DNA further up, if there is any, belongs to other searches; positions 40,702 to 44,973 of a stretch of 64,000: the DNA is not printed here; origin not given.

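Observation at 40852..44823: AT-rich 1323-aa nuclease-STAND NTPase gene: candidate single-gene (Avs-like) or novel antiphage module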

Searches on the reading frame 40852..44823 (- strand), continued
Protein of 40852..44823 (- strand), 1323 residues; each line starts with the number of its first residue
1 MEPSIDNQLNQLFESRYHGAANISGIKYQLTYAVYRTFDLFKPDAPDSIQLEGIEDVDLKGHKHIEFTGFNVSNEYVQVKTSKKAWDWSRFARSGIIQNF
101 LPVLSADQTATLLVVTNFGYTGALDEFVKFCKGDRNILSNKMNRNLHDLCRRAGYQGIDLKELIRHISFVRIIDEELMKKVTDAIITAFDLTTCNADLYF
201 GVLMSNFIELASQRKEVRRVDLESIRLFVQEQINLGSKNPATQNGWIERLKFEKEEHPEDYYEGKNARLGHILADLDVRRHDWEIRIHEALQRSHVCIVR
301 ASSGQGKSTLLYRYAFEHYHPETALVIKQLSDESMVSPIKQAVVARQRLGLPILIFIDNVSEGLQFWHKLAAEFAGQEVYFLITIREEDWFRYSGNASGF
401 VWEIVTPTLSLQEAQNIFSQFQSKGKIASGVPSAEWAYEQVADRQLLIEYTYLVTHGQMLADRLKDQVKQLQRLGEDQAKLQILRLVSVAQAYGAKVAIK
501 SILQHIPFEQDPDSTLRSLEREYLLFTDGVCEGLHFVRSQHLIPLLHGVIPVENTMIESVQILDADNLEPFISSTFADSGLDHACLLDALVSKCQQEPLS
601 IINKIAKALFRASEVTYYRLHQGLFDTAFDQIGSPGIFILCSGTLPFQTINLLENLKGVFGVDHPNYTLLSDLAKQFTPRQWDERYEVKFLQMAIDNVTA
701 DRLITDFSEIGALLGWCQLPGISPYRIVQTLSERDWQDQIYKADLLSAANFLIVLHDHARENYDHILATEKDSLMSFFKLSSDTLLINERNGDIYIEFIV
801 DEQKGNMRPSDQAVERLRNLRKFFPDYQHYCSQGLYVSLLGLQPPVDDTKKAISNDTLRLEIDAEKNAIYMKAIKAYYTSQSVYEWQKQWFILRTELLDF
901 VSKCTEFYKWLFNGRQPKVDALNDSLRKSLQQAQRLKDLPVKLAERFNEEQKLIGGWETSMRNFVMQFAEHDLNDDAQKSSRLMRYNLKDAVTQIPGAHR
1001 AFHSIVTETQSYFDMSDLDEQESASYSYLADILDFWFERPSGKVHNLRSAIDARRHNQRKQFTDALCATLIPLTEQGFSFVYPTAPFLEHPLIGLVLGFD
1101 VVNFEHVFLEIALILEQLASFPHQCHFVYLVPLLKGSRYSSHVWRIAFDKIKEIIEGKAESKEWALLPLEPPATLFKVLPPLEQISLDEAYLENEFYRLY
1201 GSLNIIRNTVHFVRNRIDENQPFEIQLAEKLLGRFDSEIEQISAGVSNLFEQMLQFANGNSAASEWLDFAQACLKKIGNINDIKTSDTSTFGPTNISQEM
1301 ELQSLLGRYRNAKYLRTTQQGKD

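Call 13: find_related_loci(query=A1, collection=genome_contigs, flank=10000)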
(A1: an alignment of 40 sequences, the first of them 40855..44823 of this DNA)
Query A1 (1323 aa) in genome_contigs; peptide patterns used: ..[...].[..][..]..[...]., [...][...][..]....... (x = any residue, [..] = any of these).
190 stretches matched a pattern; 169 encode a relative of the query (tblastn E <= 1e-3); the best 80 are kept; 80 distinct loci.
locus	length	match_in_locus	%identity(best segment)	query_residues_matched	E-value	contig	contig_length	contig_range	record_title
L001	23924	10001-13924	50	5-1314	0e+0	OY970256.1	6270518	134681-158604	MAG: Pyrinomonadaceae bacterium isolate MFD09212.bin.c.2 genome assembly, chromosome: 1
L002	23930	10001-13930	33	4-1314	0e+0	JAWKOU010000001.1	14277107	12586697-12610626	MAG: Caldilineaceae bacterium isolate BC1.69 BC1.69.fa-1, whole genome shotgun sequence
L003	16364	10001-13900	31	5-1316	0e+0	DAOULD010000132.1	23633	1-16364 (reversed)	MAG TPA_asm: Anaerolineae bacterium isolate S8_380 266065, whole genome shotgun sequence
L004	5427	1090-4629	32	2-1182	0e+0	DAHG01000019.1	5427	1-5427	MAG TPA_asm: Methanocellaceae archaeon UBA148 UBA148_contig_35879, whole genome shotgun sequence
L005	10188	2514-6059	32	2-1182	0e+0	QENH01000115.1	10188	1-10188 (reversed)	Methanophagales archaeon isolate CONS3730B06UFb1 Ga0123266_1095, whole genome shotgun sequence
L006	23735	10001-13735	31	4-1246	0e+0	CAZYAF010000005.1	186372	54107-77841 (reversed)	MAG TPA_asm: uncultured Acidobacteriota bacterium isolate SRP068000_co3_527 genome assembly, contig: NODE_15_length_1863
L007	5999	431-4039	31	2-1201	0e+0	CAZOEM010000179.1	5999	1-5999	MAG TPA_asm: uncultured Halobacteria archaeon isolate binchicken_co116_93 genome assembly, contig: NODE_16274_length_599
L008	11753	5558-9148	31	8-1201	0e+0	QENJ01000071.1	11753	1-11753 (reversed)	Candidatus Methanophagaceae archaeon isolate CONS3730H04p2b1 Ga0123297_1053, whole genome shotgun sequence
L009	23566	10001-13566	43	4-1192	0e+0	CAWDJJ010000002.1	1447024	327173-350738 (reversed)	MAG: uncultured Chloroflexia bacterium isolate MFD06435.bin.2.24 genome assembly, contig: contig_35682, whole genome sho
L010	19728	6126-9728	30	1-1208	8e-166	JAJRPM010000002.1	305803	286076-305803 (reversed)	MAG: Candidatus Zixiibacteriota bacterium isolate Dive100_bin1.56 k141_146580, whole genome shotgun sequence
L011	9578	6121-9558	29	5-1157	5e-159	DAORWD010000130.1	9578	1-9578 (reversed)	MAG TPA_asm: Planctomycetaceae bacterium isolate AMR_MDS_5222 NODE_3848_length_9578_cov_3.992754, whole genome shotgun s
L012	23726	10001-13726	29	8-1255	8e-159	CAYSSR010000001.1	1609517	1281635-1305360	MAG TPA_asm: uncultured Anaerolineales bacterium isolate binchicken_co178_113 genome assembly, contig: NODE_1_length_160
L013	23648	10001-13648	29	9-1234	2e-156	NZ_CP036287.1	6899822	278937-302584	Engelhardtia mirabilis strain Pla133 chromosome, complete genome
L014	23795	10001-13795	31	9-1280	2e-169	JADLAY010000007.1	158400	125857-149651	MAG: Anaerolineae bacterium isolate SJ143 c_000000080125, whole genome shotgun sequence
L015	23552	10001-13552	29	7-1187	2e-155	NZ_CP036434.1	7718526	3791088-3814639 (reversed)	Saltatorellus ferox strain Poly30 chromosome, complete genome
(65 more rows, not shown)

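Call 14: find_encoding_contigs(protein=window:40852-44823:-, flank=10000, max_places=4)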
Protein window:40852-44823:- (1323 aa): 2 contigs read that carry it; 2 places shown.
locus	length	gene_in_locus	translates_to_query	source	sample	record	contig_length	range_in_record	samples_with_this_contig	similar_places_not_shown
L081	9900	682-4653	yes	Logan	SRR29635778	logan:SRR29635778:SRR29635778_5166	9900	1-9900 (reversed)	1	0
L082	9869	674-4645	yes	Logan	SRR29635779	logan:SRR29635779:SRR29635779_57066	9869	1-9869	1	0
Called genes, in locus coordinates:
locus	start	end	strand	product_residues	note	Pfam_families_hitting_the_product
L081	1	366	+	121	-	?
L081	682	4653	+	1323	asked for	PF14130:Cap4_nuclease (weak), PF25199:nSTAND_NTPase5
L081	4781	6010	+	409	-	PF00149:Metallophos, PF12320:SbcD_C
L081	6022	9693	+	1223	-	PF02463:SMC_N, PF13476:AAA_23, PF13555:AAA_29 (weak), PF13558:SbcC_Walker_B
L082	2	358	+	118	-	?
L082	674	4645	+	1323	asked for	PF14130:Cap4_nuclease (weak), PF25199:nSTAND_NTPase5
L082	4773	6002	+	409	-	PF00149:Metallophos, PF12320:SbcD_C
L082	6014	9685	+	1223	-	PF02463:SMC_N, PF13476:AAA_23, PF13555:AAA_29 (weak), PF13558:SbcC_Walker_B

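Call 29: list_cluster_members(proteins=[P0012, P0041, P0050, P0053, P0057, P0062, P0066, P0071, P0081, P0108])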
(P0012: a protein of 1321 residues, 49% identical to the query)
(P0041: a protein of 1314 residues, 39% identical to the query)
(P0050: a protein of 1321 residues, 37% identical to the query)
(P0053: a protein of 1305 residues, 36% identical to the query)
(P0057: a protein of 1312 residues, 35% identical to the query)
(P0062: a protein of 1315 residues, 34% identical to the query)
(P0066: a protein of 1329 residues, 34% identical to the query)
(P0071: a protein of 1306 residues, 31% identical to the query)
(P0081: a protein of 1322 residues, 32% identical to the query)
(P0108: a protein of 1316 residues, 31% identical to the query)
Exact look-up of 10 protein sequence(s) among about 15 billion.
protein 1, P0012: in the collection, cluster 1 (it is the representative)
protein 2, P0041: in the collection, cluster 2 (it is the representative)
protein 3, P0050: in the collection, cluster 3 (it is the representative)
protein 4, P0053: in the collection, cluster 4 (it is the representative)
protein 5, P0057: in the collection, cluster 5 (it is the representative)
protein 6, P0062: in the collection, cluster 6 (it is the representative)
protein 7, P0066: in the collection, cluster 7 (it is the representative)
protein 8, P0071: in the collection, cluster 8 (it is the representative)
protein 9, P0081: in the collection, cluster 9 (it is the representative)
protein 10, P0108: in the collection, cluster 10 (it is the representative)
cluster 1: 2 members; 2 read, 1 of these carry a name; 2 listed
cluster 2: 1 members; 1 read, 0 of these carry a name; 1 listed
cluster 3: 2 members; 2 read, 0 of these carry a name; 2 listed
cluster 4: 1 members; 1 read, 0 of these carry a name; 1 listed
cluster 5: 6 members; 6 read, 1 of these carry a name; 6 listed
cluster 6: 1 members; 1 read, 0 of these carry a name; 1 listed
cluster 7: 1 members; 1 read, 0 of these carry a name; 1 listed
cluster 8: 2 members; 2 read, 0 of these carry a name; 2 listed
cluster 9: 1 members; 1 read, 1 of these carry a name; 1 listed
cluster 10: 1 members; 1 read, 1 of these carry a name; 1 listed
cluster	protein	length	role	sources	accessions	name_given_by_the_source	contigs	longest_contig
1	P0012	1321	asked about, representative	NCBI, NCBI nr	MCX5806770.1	MAG: hypothetical protein NT010_12035 [Proteobacteria bacterium] | hypothetical protein [Pseudomonadota bacterium]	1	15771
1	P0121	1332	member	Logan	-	-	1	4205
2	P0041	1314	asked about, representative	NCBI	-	-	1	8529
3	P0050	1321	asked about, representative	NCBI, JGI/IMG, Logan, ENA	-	-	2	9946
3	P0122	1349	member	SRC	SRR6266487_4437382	-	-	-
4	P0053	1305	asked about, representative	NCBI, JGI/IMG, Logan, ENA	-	-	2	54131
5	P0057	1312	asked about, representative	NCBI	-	-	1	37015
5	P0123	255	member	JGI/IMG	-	hypothetical protein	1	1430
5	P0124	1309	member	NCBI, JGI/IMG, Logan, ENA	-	-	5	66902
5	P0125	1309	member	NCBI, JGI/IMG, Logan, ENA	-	-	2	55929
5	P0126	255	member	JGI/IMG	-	-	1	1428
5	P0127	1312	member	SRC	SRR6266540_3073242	-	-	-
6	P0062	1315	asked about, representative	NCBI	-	-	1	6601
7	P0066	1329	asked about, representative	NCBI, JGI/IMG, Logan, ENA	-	-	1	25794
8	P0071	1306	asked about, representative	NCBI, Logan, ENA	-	-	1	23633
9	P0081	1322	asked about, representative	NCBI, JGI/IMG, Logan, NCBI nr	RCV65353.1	hypothetical protein C5S53_04195 [Methanophagales archaeon]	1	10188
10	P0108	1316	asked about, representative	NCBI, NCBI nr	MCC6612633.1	MAG: DUF4297 domain-containing protein [Anaerolineae bacterium] | DUF4297 domain-containing protein [Anaerolineae bacterium]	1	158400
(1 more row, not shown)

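Call 44: search_protein_families(library=padloc, alignment_id=A5, max_evalue=1e-8)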
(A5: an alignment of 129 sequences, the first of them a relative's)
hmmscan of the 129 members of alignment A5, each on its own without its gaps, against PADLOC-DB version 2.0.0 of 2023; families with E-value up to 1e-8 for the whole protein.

A. member 1, L001:8614-9807:+ (397 aa): 0 families

B. families by the number of members that match (of 129 scanned): 366 families (the first 25 are shown)
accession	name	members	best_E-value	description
PDLC00099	GajA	4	3.4e-101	AAA ATPase domain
PDLC02979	AriA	4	3.9e-71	-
PDLC00096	GajA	4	2.1e-45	AAA ATPase domain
PDLC00278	PtuA1|PtuA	4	1e-40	AAA ATPase domain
PDLC00091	GajA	4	1.1e-36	AAA ATPase domain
PDLC02980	AriA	4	3.5e-20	-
PDLC00271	PtuA1|PtuA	3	1.9e-47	AAA ATPase domain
PDLC00069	GajA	3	6.7e-44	AAA ATPase domain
PDLC04135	mad3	3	1.2e-39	mads_3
PDLC00299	PtuA1|PtuA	3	1.9e-37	AAA ATPase domain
PDLC00267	PtuA1|PtuA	3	4.1e-35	AAA ATPase domain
PDLC00311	PtuA1|PtuA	3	4.8e-34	AAA ATPase domain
PDLC00077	GajA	3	2.4e-33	AAA ATPase domain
PDLC00298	PtuA1|PtuA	3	2.4e-31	AAA ATPase domain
PDLC00310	PtuA1|PtuA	3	4e-31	AAA ATPase domain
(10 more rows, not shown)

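Call 45: search_protein_families(library=pfam, alignment_id=A5, max_evalue=0.00001)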
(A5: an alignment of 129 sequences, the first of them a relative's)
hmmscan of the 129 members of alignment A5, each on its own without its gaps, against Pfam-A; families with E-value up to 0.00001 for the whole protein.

A. member 1, L001:8614-9807:+ (397 aa): 0 families

B. families by the number of members that match (of 129 scanned): 129 families (the first 25 are shown)
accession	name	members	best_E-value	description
PF02463.25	SMC_N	5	1.8e-12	RecF/RecN/SMC N terminal domain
PF13175.12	AAA_15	4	3.4e-69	AAA ATPase domain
PF13304.12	AAA_21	4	9.9e-19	AAA domain, putative AbiEii toxin, Type IV TA system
PF06067.16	DUF932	3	5.6e-70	Domain of unknown function (DUF932)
PF04002.20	RadC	3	4.7e-37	RadC-like JAB domain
PF13414.12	TPR_11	3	6.2e-23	TPR repeat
PF06250.17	YhcG_C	2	6.3e-65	YhcG PDDEXK nuclease domain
PF07669.17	Eco57I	2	1.2e-44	Eco57I restriction-modification methylase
PF00069.31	Pkinase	2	3.6e-40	Protein kinase domain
PF00580.27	UvrD-helicase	2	1.9e-29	UvrD/REP helicase N-terminal domain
PF07719.23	TPR_2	2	7.8e-28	Tetratricopeptide repeat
PF07714.23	PK_Tyr_Ser-Thr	2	4.6e-25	Protein tyrosine and serine/threonine kinase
PF00271.37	Helicase_C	2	4.2e-21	Helicase conserved C-terminal domain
PF13431.12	TPR_17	2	1.4e-15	Tetratricopeptide repeat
PF13450.12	NAD_binding_8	2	4.2e-15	NAD(P)-binding Rossmann-like domain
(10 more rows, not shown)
